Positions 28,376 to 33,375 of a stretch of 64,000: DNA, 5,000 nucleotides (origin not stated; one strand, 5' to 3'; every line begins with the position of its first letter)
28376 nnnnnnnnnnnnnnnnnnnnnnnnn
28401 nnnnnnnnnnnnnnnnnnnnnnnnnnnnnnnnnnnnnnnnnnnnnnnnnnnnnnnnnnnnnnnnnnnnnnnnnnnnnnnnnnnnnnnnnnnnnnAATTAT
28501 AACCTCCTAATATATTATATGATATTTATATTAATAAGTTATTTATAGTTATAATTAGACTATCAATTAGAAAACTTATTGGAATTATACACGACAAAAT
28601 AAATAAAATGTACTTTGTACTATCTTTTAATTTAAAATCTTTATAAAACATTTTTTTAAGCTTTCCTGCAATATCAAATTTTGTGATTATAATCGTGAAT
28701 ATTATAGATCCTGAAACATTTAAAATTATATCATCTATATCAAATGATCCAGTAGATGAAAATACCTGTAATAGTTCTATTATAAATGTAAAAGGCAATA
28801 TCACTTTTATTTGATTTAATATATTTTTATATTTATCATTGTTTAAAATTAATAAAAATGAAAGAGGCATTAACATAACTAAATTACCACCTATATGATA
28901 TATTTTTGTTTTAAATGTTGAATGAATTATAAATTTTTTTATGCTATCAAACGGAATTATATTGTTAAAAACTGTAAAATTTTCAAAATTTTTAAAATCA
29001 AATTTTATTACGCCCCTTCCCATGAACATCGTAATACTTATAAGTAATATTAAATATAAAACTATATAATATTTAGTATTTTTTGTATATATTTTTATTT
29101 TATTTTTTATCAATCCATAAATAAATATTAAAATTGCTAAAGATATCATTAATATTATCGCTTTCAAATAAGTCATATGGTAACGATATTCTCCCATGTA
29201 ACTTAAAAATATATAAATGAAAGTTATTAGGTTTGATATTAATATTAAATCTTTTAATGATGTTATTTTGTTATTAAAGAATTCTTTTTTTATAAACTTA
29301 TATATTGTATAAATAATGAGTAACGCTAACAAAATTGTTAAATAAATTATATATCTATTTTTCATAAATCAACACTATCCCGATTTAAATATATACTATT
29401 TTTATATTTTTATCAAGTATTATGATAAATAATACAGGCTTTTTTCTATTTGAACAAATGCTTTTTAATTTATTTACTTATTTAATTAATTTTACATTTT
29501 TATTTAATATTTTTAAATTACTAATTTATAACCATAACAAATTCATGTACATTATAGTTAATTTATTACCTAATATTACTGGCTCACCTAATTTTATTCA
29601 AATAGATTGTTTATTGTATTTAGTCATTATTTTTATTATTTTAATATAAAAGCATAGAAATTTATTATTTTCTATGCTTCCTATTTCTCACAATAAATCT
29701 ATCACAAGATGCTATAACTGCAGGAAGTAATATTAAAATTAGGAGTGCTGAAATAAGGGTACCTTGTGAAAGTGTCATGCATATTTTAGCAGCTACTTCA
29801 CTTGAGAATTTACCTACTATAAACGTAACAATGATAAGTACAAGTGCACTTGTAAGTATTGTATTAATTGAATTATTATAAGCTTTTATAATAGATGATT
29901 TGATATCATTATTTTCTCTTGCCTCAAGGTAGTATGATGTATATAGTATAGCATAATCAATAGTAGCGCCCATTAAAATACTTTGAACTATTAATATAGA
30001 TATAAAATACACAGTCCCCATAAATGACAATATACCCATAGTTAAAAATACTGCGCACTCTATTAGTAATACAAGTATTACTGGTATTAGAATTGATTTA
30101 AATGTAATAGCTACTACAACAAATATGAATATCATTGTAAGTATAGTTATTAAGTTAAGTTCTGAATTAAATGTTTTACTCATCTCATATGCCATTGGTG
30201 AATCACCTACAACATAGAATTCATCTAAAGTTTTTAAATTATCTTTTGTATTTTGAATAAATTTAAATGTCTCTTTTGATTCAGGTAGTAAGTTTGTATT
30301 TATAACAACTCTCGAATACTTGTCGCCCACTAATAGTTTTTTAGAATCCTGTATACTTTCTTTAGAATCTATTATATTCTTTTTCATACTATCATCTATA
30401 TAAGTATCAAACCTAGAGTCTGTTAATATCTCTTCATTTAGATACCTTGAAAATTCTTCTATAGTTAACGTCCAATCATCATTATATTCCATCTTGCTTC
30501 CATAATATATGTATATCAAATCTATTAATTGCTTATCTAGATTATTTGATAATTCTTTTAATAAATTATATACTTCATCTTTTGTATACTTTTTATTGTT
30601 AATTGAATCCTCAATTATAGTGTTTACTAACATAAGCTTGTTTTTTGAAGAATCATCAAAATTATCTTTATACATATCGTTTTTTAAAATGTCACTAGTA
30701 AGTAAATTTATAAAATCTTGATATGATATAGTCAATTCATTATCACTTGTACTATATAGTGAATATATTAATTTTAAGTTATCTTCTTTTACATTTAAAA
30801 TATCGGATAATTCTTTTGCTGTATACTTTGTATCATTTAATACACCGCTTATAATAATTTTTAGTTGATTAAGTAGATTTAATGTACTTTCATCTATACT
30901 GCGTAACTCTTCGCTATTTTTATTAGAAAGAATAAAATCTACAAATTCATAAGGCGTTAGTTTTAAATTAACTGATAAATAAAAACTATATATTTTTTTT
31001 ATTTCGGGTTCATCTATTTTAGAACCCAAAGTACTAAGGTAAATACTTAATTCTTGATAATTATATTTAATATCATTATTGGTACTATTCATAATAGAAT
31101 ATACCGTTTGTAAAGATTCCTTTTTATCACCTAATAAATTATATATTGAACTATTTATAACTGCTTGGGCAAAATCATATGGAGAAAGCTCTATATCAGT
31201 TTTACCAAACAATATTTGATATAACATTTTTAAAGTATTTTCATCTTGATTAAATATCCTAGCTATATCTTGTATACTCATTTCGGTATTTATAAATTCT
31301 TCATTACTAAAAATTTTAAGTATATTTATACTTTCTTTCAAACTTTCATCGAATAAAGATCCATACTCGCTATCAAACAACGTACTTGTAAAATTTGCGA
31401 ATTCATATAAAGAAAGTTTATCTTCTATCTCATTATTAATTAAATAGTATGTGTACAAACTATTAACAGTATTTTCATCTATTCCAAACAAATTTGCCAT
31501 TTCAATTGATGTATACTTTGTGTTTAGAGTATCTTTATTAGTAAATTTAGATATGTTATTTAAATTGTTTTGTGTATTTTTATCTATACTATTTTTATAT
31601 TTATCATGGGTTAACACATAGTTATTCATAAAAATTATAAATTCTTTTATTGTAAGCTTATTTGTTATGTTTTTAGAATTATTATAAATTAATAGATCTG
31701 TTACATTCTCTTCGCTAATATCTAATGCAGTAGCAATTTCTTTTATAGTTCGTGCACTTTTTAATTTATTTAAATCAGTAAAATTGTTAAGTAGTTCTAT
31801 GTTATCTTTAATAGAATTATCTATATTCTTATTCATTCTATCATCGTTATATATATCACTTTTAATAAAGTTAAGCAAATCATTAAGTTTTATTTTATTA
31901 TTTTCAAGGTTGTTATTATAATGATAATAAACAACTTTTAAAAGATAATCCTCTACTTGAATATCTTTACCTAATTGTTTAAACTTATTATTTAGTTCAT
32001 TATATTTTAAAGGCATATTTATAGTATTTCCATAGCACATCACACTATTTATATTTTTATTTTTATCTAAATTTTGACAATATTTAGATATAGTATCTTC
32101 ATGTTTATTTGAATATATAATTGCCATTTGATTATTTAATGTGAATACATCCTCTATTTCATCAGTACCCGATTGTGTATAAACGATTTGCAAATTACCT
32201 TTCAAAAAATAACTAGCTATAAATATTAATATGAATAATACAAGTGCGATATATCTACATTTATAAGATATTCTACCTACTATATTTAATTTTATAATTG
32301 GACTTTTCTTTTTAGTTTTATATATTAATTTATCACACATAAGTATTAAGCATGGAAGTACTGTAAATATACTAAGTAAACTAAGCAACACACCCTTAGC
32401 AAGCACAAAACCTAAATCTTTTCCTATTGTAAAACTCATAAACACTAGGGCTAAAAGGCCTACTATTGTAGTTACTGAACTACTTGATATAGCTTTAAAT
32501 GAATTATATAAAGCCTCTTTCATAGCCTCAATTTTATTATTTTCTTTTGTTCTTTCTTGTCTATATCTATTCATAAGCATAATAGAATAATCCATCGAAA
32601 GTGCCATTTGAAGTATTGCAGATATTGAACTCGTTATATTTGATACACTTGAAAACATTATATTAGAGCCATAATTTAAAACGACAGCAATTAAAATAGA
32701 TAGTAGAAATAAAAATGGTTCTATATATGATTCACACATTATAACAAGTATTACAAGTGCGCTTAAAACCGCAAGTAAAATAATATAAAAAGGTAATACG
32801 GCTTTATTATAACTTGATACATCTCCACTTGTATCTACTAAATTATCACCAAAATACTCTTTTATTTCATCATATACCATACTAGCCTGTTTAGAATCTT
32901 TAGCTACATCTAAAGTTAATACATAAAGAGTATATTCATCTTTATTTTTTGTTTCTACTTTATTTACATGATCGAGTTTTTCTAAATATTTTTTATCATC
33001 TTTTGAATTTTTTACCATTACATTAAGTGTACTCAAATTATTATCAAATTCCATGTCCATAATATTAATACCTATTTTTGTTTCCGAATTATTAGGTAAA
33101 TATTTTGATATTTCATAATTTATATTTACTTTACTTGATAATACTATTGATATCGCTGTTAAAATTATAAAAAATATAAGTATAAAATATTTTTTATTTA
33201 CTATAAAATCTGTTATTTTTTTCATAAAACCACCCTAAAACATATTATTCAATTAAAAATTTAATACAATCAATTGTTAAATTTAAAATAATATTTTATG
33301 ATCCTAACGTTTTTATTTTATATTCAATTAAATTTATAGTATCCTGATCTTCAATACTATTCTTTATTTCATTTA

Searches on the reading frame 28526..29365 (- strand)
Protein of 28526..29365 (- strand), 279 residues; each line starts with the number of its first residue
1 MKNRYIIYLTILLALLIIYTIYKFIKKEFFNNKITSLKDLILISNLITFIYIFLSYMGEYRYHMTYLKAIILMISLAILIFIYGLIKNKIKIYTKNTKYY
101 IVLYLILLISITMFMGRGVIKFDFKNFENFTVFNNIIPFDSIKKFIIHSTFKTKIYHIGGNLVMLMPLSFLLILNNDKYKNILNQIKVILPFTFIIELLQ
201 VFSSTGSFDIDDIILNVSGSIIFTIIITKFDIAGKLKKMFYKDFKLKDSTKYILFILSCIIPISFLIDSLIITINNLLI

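Call 8: search_protein_families(library=pfam, proteins=[window:28526-29365:-], max_evalue=0.01)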
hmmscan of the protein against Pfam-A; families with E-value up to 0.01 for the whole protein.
window:28526-29365:- (279 aa): 1 family
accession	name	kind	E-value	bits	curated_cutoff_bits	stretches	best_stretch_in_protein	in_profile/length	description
PF04892.17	VanZ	-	1.3e-14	55.3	30.1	1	102-227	2-122/126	VanZ like family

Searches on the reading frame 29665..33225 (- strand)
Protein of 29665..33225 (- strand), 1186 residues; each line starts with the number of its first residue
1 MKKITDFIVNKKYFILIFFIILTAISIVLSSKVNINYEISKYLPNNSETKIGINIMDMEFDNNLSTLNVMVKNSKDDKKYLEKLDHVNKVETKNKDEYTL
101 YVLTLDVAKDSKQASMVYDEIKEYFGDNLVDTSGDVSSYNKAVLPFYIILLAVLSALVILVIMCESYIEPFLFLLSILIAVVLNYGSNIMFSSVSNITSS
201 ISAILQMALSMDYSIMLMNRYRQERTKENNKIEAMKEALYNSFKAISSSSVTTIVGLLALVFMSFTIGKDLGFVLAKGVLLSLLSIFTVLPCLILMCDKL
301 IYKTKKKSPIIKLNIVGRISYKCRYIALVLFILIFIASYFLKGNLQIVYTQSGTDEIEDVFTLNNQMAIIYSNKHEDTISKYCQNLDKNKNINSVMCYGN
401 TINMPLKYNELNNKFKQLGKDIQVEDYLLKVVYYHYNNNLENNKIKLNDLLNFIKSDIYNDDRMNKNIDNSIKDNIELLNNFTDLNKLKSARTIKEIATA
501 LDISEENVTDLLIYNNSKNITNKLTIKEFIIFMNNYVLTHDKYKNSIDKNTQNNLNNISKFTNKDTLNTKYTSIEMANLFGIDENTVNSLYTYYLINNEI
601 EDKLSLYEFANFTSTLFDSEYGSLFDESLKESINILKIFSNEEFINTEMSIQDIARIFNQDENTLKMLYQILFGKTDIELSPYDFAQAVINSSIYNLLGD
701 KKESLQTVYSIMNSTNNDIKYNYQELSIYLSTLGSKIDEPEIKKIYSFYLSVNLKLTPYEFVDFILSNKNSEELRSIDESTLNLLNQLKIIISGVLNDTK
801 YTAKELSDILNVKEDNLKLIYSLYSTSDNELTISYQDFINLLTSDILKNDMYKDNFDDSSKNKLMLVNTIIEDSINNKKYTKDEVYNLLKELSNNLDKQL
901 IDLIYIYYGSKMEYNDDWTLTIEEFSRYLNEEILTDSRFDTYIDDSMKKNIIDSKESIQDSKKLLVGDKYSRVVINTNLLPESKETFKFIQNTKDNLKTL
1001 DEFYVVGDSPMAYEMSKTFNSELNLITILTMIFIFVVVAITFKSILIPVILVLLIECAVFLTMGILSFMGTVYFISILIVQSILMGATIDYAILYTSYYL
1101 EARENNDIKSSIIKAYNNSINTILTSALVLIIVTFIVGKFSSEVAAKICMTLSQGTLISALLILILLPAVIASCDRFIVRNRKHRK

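Call 59: search_protein_families(library=ncbifam, proteins=[window:29665-33225:-], max_evalue=0.00001)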
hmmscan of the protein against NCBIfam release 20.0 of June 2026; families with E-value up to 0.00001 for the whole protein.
window:29665-33225:- (1186 aa): 10 families
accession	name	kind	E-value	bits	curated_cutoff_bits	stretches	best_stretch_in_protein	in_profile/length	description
TIGR00833.1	actII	subfamily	2.6e-43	148.4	874.7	2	148-305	178-340/910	MMPL family RND transporter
TIGR00921.1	2A067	subfamily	7.6e-32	110.2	351.9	2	151-295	589-732/733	hydrophobe/amphiphile efflux-3 (HAE3) family transporter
TIGR03480.1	HpnN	hypoth_equivalog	9.1e-22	76.9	751.85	1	150-341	276-465/862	hopanoid biosynthesis associated RND transporter like protein HpnN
NF052374.1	HopndTporHpnN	equivalog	1.5e-09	36.6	1100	0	152-296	281-425/858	hopanoid transporter HpnN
NF045600.2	BstA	equivalog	1.8e-09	36.1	1400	1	152-333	295-476/903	sterol transporter cytoplasmic membrane protein BstA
NF000282.2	RND_permease_1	subfamily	5.8e-07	27.8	1250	0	147-287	874-1018/1029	multidrug efflux RND transporter permease subunit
NF052608.1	TrhMmycExpMmpL3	equivalog_domain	1.2e-06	27.1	1400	0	191-294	235-338/992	trehalose monomycolate exporter MmpL3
TIGR00916.1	2A0604s01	subfamily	2e-06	27.6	148.6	1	151-285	93-229/231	SecD/SecF family protein translocase subunit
NF033617.1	RND_permease_2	subfamily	4.1e-06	25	1250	0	147-296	853-1006/1009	multidrug efflux RND transporter permease subunit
NF009580.0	PRK13023.1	equivalog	4.2e-06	25.3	1153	1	149-320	298-468/775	protein translocase subunit SecDF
